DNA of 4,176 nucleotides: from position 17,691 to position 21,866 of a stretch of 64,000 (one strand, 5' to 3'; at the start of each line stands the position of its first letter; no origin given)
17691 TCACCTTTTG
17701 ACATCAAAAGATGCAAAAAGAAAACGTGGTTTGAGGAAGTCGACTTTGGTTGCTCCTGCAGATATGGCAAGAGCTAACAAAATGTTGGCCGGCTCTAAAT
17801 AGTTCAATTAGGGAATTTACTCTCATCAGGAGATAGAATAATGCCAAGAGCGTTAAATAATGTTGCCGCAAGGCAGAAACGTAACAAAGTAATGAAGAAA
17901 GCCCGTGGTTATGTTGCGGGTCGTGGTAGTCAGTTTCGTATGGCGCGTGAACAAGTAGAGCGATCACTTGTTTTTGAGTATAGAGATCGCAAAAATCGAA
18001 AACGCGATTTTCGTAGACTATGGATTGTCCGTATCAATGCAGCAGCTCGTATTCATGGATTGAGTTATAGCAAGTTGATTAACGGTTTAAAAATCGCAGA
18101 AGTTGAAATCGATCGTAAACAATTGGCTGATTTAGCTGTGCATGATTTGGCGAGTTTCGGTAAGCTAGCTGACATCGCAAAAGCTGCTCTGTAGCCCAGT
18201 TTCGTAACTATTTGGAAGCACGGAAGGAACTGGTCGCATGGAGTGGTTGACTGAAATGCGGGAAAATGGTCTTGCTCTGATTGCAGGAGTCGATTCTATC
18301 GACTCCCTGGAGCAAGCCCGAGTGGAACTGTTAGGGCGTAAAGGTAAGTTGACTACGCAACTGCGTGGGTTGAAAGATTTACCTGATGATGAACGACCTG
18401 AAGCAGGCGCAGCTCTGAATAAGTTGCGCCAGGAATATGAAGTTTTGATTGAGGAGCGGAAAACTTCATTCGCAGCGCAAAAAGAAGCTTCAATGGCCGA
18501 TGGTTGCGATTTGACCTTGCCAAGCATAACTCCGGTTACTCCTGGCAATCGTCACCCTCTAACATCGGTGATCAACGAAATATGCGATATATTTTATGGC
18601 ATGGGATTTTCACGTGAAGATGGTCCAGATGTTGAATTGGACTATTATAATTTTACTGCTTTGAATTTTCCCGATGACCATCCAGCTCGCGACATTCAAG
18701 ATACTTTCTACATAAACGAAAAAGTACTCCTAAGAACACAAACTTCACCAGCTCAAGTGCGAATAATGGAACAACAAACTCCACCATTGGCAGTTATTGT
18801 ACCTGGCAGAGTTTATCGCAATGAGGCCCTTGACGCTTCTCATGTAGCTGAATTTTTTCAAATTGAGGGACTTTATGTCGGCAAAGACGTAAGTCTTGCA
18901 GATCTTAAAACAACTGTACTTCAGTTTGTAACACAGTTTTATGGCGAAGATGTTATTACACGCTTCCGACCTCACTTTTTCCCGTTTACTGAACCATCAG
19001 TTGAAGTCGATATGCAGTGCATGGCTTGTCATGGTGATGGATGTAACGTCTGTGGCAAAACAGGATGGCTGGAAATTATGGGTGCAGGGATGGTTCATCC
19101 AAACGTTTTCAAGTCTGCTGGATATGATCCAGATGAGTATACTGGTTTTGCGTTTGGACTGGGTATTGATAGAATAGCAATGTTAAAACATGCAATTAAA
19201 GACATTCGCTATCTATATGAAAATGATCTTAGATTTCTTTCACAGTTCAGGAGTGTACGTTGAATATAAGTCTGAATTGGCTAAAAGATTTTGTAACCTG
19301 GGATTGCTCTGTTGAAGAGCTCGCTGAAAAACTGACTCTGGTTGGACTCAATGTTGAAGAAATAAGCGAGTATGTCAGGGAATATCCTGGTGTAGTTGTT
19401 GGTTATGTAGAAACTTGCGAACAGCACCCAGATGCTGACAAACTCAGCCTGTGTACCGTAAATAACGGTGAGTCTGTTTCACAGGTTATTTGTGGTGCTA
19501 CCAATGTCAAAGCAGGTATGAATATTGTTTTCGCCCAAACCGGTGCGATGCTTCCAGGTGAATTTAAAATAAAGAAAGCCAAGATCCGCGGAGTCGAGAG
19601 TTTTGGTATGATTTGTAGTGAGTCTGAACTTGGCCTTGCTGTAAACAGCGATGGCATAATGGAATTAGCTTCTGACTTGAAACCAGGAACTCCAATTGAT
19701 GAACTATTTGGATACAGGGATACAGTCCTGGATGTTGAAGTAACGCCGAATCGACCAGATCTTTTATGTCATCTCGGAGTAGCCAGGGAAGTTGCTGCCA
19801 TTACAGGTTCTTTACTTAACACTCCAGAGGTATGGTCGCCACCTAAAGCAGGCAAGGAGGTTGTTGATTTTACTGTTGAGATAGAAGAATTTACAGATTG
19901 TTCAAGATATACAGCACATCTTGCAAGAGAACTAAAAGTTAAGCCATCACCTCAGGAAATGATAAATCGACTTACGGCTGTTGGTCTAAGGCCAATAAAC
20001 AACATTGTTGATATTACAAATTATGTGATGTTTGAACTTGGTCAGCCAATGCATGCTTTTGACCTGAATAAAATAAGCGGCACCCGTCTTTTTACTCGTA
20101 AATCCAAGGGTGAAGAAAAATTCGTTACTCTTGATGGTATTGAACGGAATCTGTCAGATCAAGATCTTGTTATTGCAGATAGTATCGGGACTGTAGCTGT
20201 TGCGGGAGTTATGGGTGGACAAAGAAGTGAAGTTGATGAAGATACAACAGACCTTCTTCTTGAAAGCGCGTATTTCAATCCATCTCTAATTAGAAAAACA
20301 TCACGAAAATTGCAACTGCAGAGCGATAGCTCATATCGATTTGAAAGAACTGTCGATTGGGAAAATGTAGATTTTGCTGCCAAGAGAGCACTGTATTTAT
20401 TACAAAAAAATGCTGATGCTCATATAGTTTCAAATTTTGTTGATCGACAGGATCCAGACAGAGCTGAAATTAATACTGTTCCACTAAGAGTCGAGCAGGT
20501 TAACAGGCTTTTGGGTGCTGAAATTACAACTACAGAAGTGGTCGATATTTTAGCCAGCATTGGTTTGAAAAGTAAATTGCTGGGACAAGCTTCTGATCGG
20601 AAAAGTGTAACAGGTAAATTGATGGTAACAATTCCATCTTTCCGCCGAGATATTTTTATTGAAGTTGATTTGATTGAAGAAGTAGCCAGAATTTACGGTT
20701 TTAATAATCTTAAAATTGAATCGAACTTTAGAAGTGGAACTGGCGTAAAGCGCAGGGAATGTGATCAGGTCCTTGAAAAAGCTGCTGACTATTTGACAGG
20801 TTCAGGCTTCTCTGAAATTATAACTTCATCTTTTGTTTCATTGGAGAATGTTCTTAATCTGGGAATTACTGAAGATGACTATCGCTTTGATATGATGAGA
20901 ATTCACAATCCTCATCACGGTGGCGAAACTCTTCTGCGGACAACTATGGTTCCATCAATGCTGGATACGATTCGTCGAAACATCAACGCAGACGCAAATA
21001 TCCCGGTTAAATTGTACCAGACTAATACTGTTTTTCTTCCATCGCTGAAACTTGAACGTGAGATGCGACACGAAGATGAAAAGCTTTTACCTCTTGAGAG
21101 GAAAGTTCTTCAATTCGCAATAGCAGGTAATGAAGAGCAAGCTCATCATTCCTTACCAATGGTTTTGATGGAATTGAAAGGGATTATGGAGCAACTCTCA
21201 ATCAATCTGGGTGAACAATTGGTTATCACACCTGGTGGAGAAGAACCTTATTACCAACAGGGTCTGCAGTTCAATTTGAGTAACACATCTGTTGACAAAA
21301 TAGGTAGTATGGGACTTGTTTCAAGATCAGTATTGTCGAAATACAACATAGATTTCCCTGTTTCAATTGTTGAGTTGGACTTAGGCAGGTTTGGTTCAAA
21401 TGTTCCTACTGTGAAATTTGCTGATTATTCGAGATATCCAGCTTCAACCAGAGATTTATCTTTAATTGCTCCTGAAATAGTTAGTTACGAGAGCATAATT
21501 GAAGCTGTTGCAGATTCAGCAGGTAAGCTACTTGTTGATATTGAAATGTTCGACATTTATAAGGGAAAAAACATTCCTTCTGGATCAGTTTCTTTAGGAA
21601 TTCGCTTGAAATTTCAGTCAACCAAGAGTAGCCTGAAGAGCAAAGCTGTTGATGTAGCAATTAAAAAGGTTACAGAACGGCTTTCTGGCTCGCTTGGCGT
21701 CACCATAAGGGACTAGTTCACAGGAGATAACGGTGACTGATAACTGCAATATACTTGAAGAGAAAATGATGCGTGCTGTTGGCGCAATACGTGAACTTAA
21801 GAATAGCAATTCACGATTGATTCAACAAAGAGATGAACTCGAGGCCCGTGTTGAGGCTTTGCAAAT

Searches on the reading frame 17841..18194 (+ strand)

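Call 10: search_protein_families(library=pfam, proteins=[window:17841-18194:+], max_evalue=0.001)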
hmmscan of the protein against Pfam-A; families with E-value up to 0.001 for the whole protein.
window:17841-18194:+ (117 aa): 1 family
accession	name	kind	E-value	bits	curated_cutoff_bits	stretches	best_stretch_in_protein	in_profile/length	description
PF00453.23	Ribosomal_L20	-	6.5e-40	136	30.8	1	3-109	1-107/107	Ribosomal protein L20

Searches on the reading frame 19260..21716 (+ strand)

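Call 10: search_protein_families(library=pfam, proteins=[window:19260-21716:+], max_evalue=0.001)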
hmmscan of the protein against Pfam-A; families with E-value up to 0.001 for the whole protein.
window:19260-21716:+ (818 aa): 6 families
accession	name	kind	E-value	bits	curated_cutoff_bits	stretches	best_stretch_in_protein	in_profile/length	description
PF03483.22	B3_4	-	1.7e-68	230.1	29.3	1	214-384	2-172/174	B3/4 domain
PF17759.6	tRNA_synthFbeta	-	8.3e-29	101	22.4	1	497-708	14-214/214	Phenylalanyl tRNA synthetase beta chain CLM domain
PF03147.19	FDX-ACB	-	1e-23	84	31.1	1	724-817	1-94/94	Ferredoxin-fold anticodon binding domain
PF03484.21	B5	-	6.9e-23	81.1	28.6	1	408-481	2-67/67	tRNA synthetase B5 domain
PF01588.26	tRNA_bind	-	2.2e-21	76.2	27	1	45-144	1-95/96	Putative tRNA binding domain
PF18262.7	PhetRS_B1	-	0.00049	20.7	26.8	0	153-179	52-78/83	Phe-tRNA synthetase beta subunit B1 domain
